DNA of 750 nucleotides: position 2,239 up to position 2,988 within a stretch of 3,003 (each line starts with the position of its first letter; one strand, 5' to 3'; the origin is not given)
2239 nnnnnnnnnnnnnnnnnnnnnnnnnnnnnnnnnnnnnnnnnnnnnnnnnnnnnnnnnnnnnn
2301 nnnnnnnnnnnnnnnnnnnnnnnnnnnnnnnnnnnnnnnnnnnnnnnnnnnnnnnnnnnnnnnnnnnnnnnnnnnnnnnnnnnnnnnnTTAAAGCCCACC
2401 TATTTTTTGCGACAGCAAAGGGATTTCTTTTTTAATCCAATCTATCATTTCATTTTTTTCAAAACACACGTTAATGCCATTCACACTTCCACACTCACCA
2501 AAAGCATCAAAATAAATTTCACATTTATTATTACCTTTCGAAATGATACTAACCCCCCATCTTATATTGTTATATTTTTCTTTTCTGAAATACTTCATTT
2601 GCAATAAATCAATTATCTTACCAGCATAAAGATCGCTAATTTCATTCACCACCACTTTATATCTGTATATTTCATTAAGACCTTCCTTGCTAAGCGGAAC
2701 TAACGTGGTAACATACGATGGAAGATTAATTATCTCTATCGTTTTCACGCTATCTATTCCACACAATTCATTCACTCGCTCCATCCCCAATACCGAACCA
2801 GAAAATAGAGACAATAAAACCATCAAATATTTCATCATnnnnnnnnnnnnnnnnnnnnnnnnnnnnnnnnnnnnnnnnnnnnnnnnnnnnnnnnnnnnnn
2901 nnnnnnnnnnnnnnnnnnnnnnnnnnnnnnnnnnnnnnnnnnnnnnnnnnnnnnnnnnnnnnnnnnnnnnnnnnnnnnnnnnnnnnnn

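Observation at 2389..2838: AT-rich gene for a small signal-peptide, Cys-containing protein wedged directly upstream of rhs on the same strand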

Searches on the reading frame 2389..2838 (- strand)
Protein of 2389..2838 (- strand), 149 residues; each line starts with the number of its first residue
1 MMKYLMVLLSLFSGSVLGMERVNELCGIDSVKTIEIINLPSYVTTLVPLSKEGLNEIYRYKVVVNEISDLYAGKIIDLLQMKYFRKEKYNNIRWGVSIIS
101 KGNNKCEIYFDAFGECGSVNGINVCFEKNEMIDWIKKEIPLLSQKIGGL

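Call 8: search_protein_families(proteins=[window:2389-2838:-], library=ncbifam, max_evalue=1)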
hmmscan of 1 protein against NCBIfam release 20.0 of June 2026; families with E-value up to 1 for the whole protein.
window:2389-2838:- (149 aa): 0 families

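Call 11: profile_search(protein=window:2392-2838:-)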
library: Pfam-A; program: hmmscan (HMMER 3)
A. the first sequence (149 residues): domains with independent E <= 10: 0; with E <= 0.001: 0
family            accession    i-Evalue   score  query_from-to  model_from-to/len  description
(no Pfam family matches the first sequence, even at E <= 10)

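Call 24: find_homologous_proteins(query=window:2392-2838:-, max_evalue=0.01)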
Query window:2392-2838:- (149 aa): 20 proteins with E <= 0.01 among 31 candidates.
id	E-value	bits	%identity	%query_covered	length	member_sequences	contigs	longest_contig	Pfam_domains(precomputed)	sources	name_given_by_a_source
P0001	1.7e-89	315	98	100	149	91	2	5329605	-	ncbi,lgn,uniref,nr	ncbi:TPA: hypothetical protein P7C60_004602 [Escherichia coli]|uniref:RHS element protein dsORF-h1 n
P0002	8.8e-89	313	98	100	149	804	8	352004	-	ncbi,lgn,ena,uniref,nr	ncbi:hypothetical protein MTQ35_25365 [Escherichia coli]|uniref:RHS element protein dsORF-h1 n=1 Tax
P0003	7.5e-80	284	89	100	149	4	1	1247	-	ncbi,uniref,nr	ncbi:hypothetical protein FZN09_26475 [Escherichia coli]|uniref:hypothetical protein n=1 Tax=Escheri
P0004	6.6e-79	281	87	100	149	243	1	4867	-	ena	-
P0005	1.2e-78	280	98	89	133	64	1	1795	-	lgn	-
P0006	7.5e-75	268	95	88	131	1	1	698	-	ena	-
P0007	9.1e-70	251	79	99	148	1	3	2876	-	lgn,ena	-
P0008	2.6e-69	250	78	100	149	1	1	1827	-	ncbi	ncbi:hypothetical protein WAC87_004426 [Shigella flexneri]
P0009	3.4e-69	249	78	99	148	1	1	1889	-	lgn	-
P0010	1.8e-64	234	98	76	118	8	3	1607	-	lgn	-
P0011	3.0e-53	198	98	66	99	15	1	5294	-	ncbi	ncbi:RHS element protein dsORF-h1, partial [Escherichia coli]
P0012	3.2e-52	194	98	64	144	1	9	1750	-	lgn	-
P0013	6.9e-52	193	98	64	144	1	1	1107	-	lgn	-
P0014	1.0e-51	193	97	64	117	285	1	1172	-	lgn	-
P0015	4.5e-47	178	98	56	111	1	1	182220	-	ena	-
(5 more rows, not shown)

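Call 33: predict_structure(alignment_id=A2)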
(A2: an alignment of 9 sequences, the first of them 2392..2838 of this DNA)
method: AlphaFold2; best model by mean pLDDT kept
length: 149 residues; sequences in the alignment: 9
mean_pLDDT: 42.1   pTM: 0.36
mean pLDDT of the five models: 42.1, 38.7, 35.7, 33.4, 32.7
residues with pLDDT >= 90: 0; 70-90: 0; 50-70: 54; < 50: 95
segments of 3 or more residues with pLDDT < 50: 1-58, 65-69, 83-92, 114-128, 146-149
pLDDT, mean of each block of 10 residues (from residue 1): 24 28 32 30 27 44 49 54 44 52 53 44 45 58 48
secondary structure, 60 per line:
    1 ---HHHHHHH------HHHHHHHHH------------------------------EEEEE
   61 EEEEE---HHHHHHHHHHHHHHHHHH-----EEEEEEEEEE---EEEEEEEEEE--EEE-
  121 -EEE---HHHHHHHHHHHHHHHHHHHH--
elements in order: H4-10 H17-25 E56-65 H69-86 E92-101 E105-114 E117-119 E122-124 H128-147

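Call 39: search_solved_structures(query=A3, max_evalue=10)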
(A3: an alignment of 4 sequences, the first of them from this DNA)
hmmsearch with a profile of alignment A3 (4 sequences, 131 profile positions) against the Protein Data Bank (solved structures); distinct sequences matched with E-value up to 10: 2.
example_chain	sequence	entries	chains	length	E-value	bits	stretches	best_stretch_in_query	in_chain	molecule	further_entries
6pwz_A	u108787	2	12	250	1.6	12.1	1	20-71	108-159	Uridine-cytidine kinase 2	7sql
1udw_A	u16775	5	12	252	1.6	12.1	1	20-71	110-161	Uridine-cytidine kinase 2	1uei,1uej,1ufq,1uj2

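Call 43: search_protein_representatives(alignment_id=A3)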
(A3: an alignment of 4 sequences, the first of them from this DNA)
Query: 4 sequences, 131 profile positions. Proteins with E-value up to 0.001 (for the whole library): 65; up to 1e-10: 9; up to 1e-30: 3. The best 65 are listed.
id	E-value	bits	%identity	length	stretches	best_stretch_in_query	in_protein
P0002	8.0e-78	275.2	-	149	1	1-131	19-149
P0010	3.6e-51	188.9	-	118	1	1-96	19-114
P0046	2.6e-43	163.5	-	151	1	1-128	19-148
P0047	2.2e-24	102.3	-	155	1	4-124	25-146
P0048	1.5e-23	99.6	-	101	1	2-85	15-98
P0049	1.4e-19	86.8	-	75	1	77-120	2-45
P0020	3.4e-16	75.8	-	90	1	94-131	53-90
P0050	7.9e-16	74.6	-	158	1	12-124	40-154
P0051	4.5e-12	62.5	-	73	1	1-38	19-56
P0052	5.2e-10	55.8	-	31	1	101-131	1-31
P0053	2.8e-09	53.4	-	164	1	9-110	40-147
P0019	3.1e-09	53.3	-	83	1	1-33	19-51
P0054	1.8e-08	50.8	-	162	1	12-119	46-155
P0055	7.3e-08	48.8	-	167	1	6-116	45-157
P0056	8.2e-08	48.7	-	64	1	1-30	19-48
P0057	9.8e-08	48.4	-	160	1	12-109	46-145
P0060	5.0e-07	46.1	-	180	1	10-120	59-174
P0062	5.8e-07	45.9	-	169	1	7-112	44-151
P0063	7.7e-07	45.5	-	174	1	12-110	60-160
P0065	1.5e-06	44.6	-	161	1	8-109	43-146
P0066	1.8e-06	44.3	-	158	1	3-106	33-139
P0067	2.4e-06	44.0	-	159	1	13-116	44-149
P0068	2.4e-06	43.9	-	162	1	13-119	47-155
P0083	6.4e-05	39.3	-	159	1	12-119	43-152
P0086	1.1e-04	38.6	-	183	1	14-121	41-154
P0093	2.4e-04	37.5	-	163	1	12-120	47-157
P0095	2.9e-04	37.2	-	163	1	11-118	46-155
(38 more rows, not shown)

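Call 48: find_encoding_contigs(protein=P0047, flank=5000, max_places=3)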
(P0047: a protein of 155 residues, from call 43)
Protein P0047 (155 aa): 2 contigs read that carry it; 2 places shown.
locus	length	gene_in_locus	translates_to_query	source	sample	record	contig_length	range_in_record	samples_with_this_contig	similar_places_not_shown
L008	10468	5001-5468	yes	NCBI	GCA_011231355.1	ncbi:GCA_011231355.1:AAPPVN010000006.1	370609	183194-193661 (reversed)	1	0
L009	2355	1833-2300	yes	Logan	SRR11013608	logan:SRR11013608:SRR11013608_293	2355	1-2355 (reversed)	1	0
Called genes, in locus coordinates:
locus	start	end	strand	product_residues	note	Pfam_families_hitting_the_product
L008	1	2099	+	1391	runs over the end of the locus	PF20148:DUF6531, PF05593:RHS_repeat, PF25023:TEN_YD-shell, PF05593:RHS_repeat (weak), PF25023:TEN_YD-shell, PF05593:RHS_repeat, PF03527:RHS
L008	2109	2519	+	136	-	-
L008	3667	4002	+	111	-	-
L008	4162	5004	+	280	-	PF03527:RHS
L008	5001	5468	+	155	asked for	-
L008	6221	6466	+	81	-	-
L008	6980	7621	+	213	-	-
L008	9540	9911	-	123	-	-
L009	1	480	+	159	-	?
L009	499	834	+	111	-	-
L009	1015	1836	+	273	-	PF03527:RHS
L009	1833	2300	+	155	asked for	-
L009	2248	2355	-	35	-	?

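Call 49: find_encoding_contigs(protein=P0050, flank=5000, max_places=3)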
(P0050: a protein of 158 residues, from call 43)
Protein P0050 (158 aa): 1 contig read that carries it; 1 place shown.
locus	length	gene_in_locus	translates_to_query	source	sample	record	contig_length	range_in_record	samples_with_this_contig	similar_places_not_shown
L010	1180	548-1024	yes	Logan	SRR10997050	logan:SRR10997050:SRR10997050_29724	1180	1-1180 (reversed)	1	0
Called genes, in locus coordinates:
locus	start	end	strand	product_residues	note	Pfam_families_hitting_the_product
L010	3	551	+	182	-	?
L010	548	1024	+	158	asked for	-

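Call 52: find_encoding_contigs(protein=P0054, flank=5000, max_places=3)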
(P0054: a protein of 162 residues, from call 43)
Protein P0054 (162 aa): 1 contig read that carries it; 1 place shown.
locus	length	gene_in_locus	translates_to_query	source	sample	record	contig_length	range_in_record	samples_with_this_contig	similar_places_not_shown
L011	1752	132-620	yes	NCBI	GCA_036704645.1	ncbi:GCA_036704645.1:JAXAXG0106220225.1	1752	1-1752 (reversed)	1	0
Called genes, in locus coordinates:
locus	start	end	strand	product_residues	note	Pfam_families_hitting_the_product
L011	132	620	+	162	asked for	-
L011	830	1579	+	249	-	PF02517:Rce1-like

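Call 53: find_encoding_contigs(protein=P0063, flank=5000, max_places=3)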
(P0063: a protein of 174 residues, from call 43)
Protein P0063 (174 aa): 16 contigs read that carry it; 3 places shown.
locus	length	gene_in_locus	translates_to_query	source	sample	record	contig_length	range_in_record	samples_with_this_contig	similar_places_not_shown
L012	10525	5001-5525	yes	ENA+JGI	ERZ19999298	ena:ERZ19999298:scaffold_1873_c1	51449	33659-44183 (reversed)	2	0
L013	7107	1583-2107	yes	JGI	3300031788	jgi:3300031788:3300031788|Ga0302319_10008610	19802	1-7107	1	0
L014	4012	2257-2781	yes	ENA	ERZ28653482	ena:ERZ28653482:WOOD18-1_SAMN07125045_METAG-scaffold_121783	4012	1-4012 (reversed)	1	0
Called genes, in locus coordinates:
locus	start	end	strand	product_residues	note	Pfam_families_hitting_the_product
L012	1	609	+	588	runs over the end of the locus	PF20094:GWxTD_dom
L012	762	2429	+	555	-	PF22904:NOMO1-like_2nd (faint), PF13620:CarboxypepD_reg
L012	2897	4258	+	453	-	PF05593:RHS_repeat (faint), PF25023:TEN_YD-shell, PF03527:RHS (weak)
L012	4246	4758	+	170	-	-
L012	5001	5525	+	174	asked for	-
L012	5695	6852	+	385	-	PF25023:TEN_YD-shell, PF03527:RHS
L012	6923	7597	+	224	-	-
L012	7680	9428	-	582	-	PF01344:Kelch_1 (faint), PF07646:Kelch_2 (faint), PF24681:Kelch_KLHDC2_KLHL20_DRC7, PF24981:Beta-prop_ATRN-LZTR1 (faint), PF24996:NANM (faint), PF13415:Beta-prop_FBX42 (weak), PF24681:Kelch_KLHDC2_KLHL20_DRC7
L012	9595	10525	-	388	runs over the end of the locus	PF13173:AAA_14, PF13635:DUF4143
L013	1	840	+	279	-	?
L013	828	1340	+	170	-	-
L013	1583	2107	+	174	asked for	-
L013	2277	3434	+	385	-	PF25023:TEN_YD-shell, PF03527:RHS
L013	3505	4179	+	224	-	-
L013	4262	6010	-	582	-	PF01344:Kelch_1 (faint), PF07646:Kelch_2 (faint), PF24681:Kelch_KLHDC2_KLHL20_DRC7, PF24981:Beta-prop_ATRN-LZTR1 (faint), PF24996:NANM (faint), PF13415:Beta-prop_FBX42 (weak), PF24681:Kelch_KLHDC2_KLHL20_DRC7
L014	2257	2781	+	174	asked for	-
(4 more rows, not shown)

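Call 56: predict_structure(alignment_id=A5)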
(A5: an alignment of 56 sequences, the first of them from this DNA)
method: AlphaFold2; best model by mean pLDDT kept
length: 131 residues; sequences in the alignment: 56
mean_pLDDT: 94.3   pTM: 0.88
mean pLDDT of the five models: 94.3, 93.4, 92.9, 92.8, 91.9
residues with pLDDT >= 90: 120; 70-90: 7; 50-70: 3; < 50: 1
segments of 3 or more residues with pLDDT < 50: none
pLDDT, mean of each block of 10 residues (from residue 1): 94 98 94 97 96 97 95 96 97 97 97 96 78 41
secondary structure, 60 per line:
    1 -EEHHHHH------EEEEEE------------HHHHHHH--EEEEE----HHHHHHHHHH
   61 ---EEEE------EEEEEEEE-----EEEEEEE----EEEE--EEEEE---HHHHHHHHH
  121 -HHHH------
elements in order: H4-8 E15-20 H33-39 E42-46 H51-60 E64-67 E74-81 E87-93 E98-101 E104-108 H112-120 H122-125

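Call 57: profile_search(alignment_id=A5)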
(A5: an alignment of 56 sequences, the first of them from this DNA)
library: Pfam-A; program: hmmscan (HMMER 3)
A. the first sequence (131 residues): domains with independent E <= 10: 0; with E <= 0.001: 0
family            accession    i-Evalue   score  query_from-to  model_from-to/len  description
(no Pfam family matches the first sequence, even at E <= 10)
B. every sequence of the alignment scanned on its own (56 sequences): families by number of members that match
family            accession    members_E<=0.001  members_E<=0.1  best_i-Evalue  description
AIF_C             PF14721.12                 0               2        7.1e-03  Apoptosis-inducing factor, mitochondrion-associated, C-term
DUF7584           PF24488.1                  0               1        1.7e-02  Domain of unknown function (DUF7584)
DUF3885           PF13021.12                 0               1        1.9e-02  Domain of unknown function (DUF3885)
DUF4131           PF13567.11                 0               1        2.7e-02  Domain of unknown function (DUF4131)

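Call 61: find_encoding_contigs(protein=P0093, flank=5000, max_places=3)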
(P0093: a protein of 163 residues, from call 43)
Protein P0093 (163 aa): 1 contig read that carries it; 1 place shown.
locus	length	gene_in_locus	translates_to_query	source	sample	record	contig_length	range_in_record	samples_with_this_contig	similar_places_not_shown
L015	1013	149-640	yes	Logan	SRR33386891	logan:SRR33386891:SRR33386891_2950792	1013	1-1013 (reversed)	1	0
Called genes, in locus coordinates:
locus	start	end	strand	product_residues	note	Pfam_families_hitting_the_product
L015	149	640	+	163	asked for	-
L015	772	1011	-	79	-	?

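Call 62: find_encoding_contigs(protein=P0086, flank=5000, max_places=3)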
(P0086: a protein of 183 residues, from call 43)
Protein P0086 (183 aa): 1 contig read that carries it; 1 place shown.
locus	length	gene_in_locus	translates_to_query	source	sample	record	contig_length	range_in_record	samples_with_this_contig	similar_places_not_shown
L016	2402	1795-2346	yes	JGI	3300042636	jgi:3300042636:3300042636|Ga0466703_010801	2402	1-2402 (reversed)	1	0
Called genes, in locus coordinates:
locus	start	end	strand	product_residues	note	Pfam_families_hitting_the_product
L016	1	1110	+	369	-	?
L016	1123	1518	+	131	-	-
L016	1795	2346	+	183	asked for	-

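Call 71: fold_search(model_id=the predicted structure, library=afdb50)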
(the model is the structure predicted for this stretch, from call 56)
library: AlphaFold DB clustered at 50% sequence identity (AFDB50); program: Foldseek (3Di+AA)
matches with E <= 10: 989; with E <= 0.001: 63
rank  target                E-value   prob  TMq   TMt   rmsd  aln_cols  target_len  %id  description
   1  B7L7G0                4.7e-21  1.00  0.92  0.79   4.3       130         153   98  Uncharacterized protein [Escherichia coli (strain 55989 / EAEC)]
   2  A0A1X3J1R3            1.8e-20  1.00  0.93  0.93   5.0       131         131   82  DsORF-h1 [Escherichia coli TA447]
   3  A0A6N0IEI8            5.7e-19  1.00  0.83  0.84   0.6       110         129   99  Uncharacterized protein [Escherichia coli]
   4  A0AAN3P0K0            1.2e-17  1.00  0.81  0.90   4.5       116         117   99  Uncharacterized protein (Fragment) [Escherichia coli]
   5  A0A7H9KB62            3.7e-14  1.00  0.91  0.78   1.4       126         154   48  DsORF-h1 [Escherichia marmotae]
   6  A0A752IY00            4.7e-14  1.00  0.87  0.74   1.4       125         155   39  Uncharacterized protein [Salmonella enterica subsp. houtenae serovar 21:z4,z23:-]
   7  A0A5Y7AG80            7.4e-14  1.00  0.90  0.78   1.5       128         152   41  Uncharacterized protein [Salmonella enterica subsp. enterica serovar Infantis str. CFSAN000522]
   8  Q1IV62                7.7e-08  1.00  0.70  0.60   2.6       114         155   26  DUF4430 domain-containing protein [Koribacter versatilis (strain Ellin345)]
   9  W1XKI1                3.3e-07  1.00  0.34  0.52   6.7        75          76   79  DsORF-h1 protein (Fragment) [human gut metagenome]
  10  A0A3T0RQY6            4.9e-07  1.00  0.77  0.60   3.2       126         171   17  Uncharacterized protein
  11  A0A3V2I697            6.2e-07  1.00  0.75  0.72   2.5       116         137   22  Uncharacterized protein [Salmonella senftenberg]
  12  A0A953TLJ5            6.2e-07  1.00  0.77  0.65   2.9       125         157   22  Uncharacterized protein
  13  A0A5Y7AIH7            7.4e-07  1.00  0.75  0.65   2.5       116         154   22  Lipoprotein [Salmonella enterica subsp. enterica serovar Infantis str. CFSAN000522]
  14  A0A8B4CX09            8.8e-07  1.00  0.32  0.35   7.8        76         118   97  Uncharacterized protein [Shigella sonnei]
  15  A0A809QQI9            9.3e-07  1.00  0.71  0.63   3.2       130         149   18  Uncharacterized protein
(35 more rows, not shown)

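Call 81: find_related_loci(query=A8, collection=genome_contigs, flank=5000)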
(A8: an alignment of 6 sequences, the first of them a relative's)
Query A8 (163 aa) in genome_contigs; peptide patterns used: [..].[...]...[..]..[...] (x = any residue, [..] = any of these).
6 stretches matched a pattern; 1 encode a relative of the query (tblastn E <= 1e-3); 1 distinct loci.
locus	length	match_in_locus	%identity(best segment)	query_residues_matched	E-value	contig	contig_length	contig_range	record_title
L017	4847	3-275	54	73-163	9e-34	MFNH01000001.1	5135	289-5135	MAG: Candidatus Levybacteria bacterium RBG_16_35_11 RBG_16_scaffold_102107, whole genome shotgun sequence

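Call 82: list_cluster_members(proteins=[P0053, P0055, P0057, P0060, P0062, P0065, P0066, P0067, P0068, P0046])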
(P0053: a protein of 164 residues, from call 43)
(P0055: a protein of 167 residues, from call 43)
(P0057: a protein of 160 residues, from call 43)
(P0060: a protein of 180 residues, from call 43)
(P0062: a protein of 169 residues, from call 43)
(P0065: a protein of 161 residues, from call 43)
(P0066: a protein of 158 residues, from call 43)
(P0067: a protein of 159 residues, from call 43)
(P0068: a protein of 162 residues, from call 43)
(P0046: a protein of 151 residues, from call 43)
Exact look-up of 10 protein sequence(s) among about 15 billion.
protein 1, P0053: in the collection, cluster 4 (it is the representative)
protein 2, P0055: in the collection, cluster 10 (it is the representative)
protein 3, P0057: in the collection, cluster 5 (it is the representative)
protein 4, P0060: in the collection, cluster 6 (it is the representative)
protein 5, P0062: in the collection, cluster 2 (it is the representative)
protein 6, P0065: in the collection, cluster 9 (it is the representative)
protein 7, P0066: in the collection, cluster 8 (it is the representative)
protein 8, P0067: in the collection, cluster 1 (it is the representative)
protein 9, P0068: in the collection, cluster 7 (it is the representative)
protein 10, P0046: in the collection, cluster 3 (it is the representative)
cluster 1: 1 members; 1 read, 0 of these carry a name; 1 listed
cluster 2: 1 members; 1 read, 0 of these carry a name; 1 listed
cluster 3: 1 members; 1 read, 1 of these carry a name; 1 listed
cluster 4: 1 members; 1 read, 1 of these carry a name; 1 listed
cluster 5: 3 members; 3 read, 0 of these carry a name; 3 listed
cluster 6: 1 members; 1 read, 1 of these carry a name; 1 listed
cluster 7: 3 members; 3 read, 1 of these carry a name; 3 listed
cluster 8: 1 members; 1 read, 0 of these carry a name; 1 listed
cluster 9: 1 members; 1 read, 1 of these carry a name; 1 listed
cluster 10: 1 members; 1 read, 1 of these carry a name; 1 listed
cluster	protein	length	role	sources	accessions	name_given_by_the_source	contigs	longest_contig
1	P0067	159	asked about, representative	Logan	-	-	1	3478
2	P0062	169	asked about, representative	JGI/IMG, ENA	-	-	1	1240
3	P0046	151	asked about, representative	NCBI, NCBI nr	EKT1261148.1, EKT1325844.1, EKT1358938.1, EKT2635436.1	hypothetical protein QEA29_004110 [Salmonella enterica] | hypothetical protein [Salmonella enterica]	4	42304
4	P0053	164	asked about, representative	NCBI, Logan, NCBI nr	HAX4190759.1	TPA: hypothetical protein JZE15_000549 [Escherichia coli] | hypothetical protein [Escherichia coli]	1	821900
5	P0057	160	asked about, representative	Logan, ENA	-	-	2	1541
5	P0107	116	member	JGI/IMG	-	-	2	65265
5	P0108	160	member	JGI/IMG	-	-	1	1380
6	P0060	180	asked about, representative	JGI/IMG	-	sugar-specific transcriptional regulator TrmB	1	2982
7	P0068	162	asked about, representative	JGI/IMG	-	hypothetical protein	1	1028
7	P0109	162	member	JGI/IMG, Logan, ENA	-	-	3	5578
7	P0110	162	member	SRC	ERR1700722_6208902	-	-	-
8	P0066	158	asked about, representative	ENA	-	-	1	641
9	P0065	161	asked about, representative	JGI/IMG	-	hypothetical protein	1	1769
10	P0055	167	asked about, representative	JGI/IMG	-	hypothetical protein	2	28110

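Call 83: find_encoding_contigs(protein=P0053, flank=5000, max_places=2)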
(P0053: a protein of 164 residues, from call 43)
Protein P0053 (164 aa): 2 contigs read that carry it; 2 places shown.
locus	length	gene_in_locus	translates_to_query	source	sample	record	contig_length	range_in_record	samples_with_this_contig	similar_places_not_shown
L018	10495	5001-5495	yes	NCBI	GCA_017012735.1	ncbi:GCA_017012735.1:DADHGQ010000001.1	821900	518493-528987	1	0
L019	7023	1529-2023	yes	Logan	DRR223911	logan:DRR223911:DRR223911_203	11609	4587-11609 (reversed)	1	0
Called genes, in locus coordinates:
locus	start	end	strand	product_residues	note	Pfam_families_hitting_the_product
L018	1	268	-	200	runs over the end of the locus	-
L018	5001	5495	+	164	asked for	-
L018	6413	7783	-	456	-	PF19192:Response_reg_2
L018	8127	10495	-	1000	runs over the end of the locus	PF13589:HATPase_c_3, PF19191:HEF_HK, PF02518:HATPase_c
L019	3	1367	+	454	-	?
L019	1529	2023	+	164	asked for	-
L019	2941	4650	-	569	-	PF19192:Response_reg_2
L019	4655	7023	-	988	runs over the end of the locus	PF13589:HATPase_c_3, PF19191:HEF_HK, PF02518:HATPase_c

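Call 84: find_encoding_contigs(protein=P0046, flank=5000, max_places=2)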
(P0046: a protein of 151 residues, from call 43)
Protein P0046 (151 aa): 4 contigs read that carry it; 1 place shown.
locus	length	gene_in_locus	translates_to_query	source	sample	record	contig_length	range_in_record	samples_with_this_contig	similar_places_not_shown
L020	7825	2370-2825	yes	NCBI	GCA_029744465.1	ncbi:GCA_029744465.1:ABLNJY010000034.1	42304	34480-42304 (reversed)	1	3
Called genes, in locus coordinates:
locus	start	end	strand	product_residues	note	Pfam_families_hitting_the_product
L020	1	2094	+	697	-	PF05593:RHS_repeat (faint), PF25023:TEN_YD-shell (weak), PF03527:RHS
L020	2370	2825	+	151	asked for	-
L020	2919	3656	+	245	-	-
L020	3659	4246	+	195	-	PF08798:CRISPR_assoc (weak)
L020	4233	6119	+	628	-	PF00270:DEAD, PF04851:ResIII (faint), PF13307:Helicase_C_2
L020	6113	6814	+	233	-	-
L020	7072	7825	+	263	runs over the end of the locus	-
